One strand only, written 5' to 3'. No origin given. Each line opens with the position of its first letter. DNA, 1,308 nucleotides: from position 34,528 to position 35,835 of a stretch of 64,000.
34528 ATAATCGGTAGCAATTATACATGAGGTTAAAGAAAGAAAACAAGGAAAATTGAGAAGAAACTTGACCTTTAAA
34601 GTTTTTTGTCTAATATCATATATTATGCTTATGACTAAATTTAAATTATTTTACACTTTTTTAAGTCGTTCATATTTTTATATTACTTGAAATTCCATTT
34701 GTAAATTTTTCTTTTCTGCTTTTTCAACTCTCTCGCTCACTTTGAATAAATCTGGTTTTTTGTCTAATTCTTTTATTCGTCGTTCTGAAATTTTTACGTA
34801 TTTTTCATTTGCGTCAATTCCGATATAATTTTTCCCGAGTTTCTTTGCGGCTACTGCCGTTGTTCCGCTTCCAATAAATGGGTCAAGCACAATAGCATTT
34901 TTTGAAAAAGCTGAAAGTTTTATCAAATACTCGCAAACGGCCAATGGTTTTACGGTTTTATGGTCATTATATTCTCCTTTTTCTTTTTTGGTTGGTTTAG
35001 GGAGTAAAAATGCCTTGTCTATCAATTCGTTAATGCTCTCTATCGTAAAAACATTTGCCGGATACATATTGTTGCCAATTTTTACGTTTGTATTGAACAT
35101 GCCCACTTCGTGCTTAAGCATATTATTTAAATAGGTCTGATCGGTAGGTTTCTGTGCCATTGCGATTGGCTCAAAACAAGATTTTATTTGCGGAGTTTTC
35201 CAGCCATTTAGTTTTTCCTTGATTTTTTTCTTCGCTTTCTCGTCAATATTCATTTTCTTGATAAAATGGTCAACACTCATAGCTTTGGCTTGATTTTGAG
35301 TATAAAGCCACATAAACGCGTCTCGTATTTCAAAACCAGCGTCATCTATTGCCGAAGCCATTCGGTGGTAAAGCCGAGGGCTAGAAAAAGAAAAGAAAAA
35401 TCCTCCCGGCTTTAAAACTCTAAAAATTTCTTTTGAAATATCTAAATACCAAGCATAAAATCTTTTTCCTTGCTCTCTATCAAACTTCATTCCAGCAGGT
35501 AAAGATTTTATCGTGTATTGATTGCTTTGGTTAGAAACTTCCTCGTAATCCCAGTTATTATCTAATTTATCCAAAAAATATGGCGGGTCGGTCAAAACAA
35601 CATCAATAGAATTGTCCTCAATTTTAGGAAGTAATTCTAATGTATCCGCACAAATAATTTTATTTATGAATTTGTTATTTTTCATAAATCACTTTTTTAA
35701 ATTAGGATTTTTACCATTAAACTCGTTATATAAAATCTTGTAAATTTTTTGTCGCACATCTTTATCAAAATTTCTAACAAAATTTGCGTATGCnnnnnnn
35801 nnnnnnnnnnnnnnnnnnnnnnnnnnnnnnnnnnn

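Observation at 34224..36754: Compact type II restriction-modification island (DPPY methyltransferase + Cys4-HNH nuclease) inserted next to a tandem tRNA-Val pair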

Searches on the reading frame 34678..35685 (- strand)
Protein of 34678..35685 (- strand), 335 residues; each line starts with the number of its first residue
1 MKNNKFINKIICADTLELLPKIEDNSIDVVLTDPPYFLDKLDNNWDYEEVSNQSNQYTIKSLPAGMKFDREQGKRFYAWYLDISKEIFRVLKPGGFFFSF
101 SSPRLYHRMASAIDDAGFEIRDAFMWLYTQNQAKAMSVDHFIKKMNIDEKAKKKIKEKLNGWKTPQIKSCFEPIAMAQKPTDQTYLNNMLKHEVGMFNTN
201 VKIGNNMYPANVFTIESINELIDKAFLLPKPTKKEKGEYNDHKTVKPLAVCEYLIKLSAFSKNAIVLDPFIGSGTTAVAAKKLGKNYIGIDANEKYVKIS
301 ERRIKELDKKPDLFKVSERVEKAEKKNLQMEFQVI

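Call 4: search_protein_families(library=pfam, proteins=[window:34678-35685:-], max_evalue=1)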
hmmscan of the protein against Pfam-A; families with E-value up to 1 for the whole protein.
window:34678-35685:- (335 aa): 15 families
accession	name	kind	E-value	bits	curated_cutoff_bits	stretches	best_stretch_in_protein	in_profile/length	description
PF01555.25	N6_N4_Mtase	-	9e-35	121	26.7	1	27-301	1-220/221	DNA methylase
PF08241.18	Methyltransf_11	-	3.9e-07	31.1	21.2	1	271-309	5-43/95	Methyltransferase domain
PF02086.21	MethyltransfD12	-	1.4e-06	28.7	22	1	262-329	20-85/253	D12 class N6 adenine-specific DNA methyltransferase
PF13847.12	Methyltransf_31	-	1.6e-05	25.1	27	2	261-309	2-53/145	Methyltransferase domain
PF01170.24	UPF0020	-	7.3e-05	23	22.3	1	254-310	20-65/197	RMKL-like, methyltransferase domain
PF13649.12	Methyltransf_25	-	7.7e-05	23.8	27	1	266-308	1-45/97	Methyltransferase domain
PF03602.21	Cons_hypoth95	-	0.00069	19.8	24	1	261-324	40-101/182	Conserved hypothetical protein 95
PF02384.22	N6_Mtase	-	0.0097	15.7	20.4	0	9-41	108-139/311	N-6 DNA Methylase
PF06325.19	PrmA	-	0.017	15.1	22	1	261-316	160-215/296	Ribosomal protein L11 methyltransferase (PrmA)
PF01135.25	PCMT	-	0.019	15.2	20.3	1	251-310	66-124/210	Protein-L-isoaspartate(D-aspartate) O-methyltransferase (PCMT)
PF05430.17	Methyltransf_30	-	0.022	15.1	22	1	79-121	68-107/124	S-adenosyl-L-methionine-dependent methyltransferase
PF01209.24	Ubie_methyltran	-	0.027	14.3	20.1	0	80-100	132-152/233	ubiE/COQ5 methyltransferase family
PF00763.28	THF_DHG_CYH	-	0.035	14.8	32.8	0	146-209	5-70/115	Tetrahydrofolate dehydrogenase/cyclohydrolase, catalytic domain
PF09445.16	Methyltransf_15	-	0.049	13.6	22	1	265-304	3-42/165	RNA cap guanine-N2 methyltransferase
PF08242.18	Methyltransf_12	-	0.18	13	30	0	272-315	6-52/98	Methyltransferase domain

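Call 5: search_protein_families(library=ncbifam, proteins=[window:34678-35685:-], max_evalue=1)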
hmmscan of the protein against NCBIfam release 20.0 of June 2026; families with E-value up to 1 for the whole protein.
window:34678-35685:- (335 aa): 18 families
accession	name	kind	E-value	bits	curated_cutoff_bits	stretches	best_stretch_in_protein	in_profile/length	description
NF008572.0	PRK11524.1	equivalog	3.6e-24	85.4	292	2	237-327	190-281/294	adenine-specific DNA-methyltransferase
NF050803.1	DnaMtaseCcrMCaul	equivalog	8e-24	84.2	830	2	234-321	179-264/350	adenine-specific DNA-methyltransferase CcrM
NF010253.0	PRK13699.1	subfamily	3.1e-21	76.1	244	3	240-309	142-210/226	DNA methyltransferase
TIGR01177.1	TIGR01177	hypoth_equivalog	1.2e-08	34.7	316.55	1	251-298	171-218/330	TIGR01177 family methyltransferase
NF040721.1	Trm14_Arch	equivalog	4.3e-06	26.1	280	1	249-311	178-242/370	tRNA (guanine(6)-N2)-methyltransferase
NF011529.0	PRK14968.1-3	equivalog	6.1e-05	22.5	162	1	252-307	24-79/198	putative methyltransferase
TIGR01934.1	MenG_MenH_UbiE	subfamily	0.00086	18.7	158.35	1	255-310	32-88/223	ubiquinone/menaquinone biosynthesis methyltransferase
NF040850.1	Trm14_Thcoccales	equivalog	0.0012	17.8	480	1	240-298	196-255/365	tRNA (guanine(6)-N2)-methyltransferase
NF043040.1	corrin_prot_MT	hypoth_equivalog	0.0013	18.3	180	1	262-332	41-111/216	corrinoid protein-associated methyltransferase CpaM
NF011527.0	PRK14968.1-1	equivalog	0.0048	16.6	242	1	17-47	84-114/192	putative methyltransferase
NF040539.1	AST_met_ArsM_2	exception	0.0051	16.7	240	1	237-310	30-107/262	putative arsinothricin biosynthesis methyltransferase ArsM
NF045667.1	MTase_DVU1556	equivalog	0.0057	16.1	155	1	250-305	10-66/213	DVU_1556 family methyltransferase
NF040538.1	methyl_ArsM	equivalog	0.012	14.8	500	0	82-97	191-206/356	arsinothricin biosynthesis methyltransferase ArsM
NF010763.0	PRK14166.1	equivalog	0.017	14.2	501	1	146-191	8-53/282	bifunctional 5,10-methylene-tetrahydrofolate dehydrogenase/ 5,10-methylene-tetrahydrofolate cyclohydrolase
NF001790.0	PRK00517.3-3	equivalog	0.022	14.1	269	1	263-312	123-173/262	50S ribosomal protein L11 methyltransferase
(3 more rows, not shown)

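Call 6: search_protein_families(library=padloc, proteins=[window:34678-35685:-], max_evalue=1)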
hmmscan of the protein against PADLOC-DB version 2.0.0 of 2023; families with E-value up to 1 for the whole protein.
window:34678-35685:- (335 aa): 75 families (the best 25 are shown)
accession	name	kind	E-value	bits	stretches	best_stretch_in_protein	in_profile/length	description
PDLC03371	MTase_II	-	1.6e-50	170.1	1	4-310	7-258/260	Type II methyltransferase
PDLC03241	MTase_II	-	3.1e-29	100.2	2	147-310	293-439/447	Type II methyltransferase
PDLC03299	MTase_II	-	7.7e-29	99.1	2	233-328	187-285/296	Type II methyltransferase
PDLC03216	MTase_II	-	5.8e-27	92.6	2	235-324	188-275/364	Type II methyltransferase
PDLC03350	MTase_II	-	2e-25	87.9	2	241-312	233-303/312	Type II methyltransferase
PDLC03353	MTase_II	-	4.7e-24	83.3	1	6-307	8-253/260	Type II methyltransferase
PDLC03387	MTase_II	-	1.6e-23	81.3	2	233-309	208-281/289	Type II methyltransferase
PDLC03228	MTase_II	-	2.8e-23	81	3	240-305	142-206/227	Type II methyltransferase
PDLC03738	oMTase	-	3.2e-23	80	2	233-310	196-271/376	orphan methyltransferase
PDLC03320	MTase_II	-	4e-23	80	2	234-310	205-280/289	Type II methyltransferase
PDLC03339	MTase_II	-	5e-23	79.5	2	218-307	191-274/399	Type II methyltransferase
PDLC03295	MTase_II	-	5.8e-22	76.5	2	225-320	187-277/292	Type II methyltransferase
PDLC03265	MTase_II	-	1.6e-20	71.8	2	241-307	266-331/333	Type II methyltransferase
PDLC03308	MTase_II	-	3.4e-19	67.1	2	20-130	183-282/419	Type II methyltransferase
PDLC03305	MTase_II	-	4e-19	67.2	2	240-307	181-245/513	Type II methyltransferase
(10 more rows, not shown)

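Call 17: search_solved_structures(query=window:34678-35685:-, max_evalue=0.001, show_alignments=1)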
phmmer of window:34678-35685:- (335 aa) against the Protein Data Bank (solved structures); distinct sequences matched with E-value up to 0.001: 13.
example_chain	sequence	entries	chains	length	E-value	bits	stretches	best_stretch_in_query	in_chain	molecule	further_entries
8s9n_A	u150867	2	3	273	1.9e-17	66.4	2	240-310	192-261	DNA cytosine-N4 methyltransferase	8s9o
8s9m_A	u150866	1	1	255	3.4e-17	65.6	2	240-310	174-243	DNA cytosine-N4 methyltransferase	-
1g60_A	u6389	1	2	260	8.2e-16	61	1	241-300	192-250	Adenine-specific Methyltransferase MboIIA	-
5hek_A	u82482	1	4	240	2.2e-15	59.6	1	228-304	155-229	Adenine specific DNA methyltransferase (DpnA)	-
5hfj_A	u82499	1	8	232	2.6e-15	59.4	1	237-304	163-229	Adenine specific DNA methyltransferase (DpnA)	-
8urk_A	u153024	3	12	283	3.9e-14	55.5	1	235-307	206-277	Methyltransferase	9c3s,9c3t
9c3u_A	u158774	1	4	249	4e-14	55.5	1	235-305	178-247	Methyltransferase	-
6pbd_A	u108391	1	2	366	1.3e-13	53.8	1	239-307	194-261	Modification methylase CcrMI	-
2zie_A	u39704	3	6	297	1.5e-09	40.4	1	240-304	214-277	Putative modification methylase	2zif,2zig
1eg2_A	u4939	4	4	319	6.5e-07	31.8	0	241-304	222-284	MODIFICATION METHYLASE RSRI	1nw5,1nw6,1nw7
1nw8_A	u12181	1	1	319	6.8e-07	31.7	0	241-304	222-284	MODIFICATION METHYLASE RSRI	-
1boo_A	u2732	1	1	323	1.1e-05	27.8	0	74-305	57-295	PROTEIN (N-4 CYTOSINE-SPECIFIC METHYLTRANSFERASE PVU II)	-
8vyd_A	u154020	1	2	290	0.00083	21.6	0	82-101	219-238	SAM-dependent methyltransferase, UPF0020 family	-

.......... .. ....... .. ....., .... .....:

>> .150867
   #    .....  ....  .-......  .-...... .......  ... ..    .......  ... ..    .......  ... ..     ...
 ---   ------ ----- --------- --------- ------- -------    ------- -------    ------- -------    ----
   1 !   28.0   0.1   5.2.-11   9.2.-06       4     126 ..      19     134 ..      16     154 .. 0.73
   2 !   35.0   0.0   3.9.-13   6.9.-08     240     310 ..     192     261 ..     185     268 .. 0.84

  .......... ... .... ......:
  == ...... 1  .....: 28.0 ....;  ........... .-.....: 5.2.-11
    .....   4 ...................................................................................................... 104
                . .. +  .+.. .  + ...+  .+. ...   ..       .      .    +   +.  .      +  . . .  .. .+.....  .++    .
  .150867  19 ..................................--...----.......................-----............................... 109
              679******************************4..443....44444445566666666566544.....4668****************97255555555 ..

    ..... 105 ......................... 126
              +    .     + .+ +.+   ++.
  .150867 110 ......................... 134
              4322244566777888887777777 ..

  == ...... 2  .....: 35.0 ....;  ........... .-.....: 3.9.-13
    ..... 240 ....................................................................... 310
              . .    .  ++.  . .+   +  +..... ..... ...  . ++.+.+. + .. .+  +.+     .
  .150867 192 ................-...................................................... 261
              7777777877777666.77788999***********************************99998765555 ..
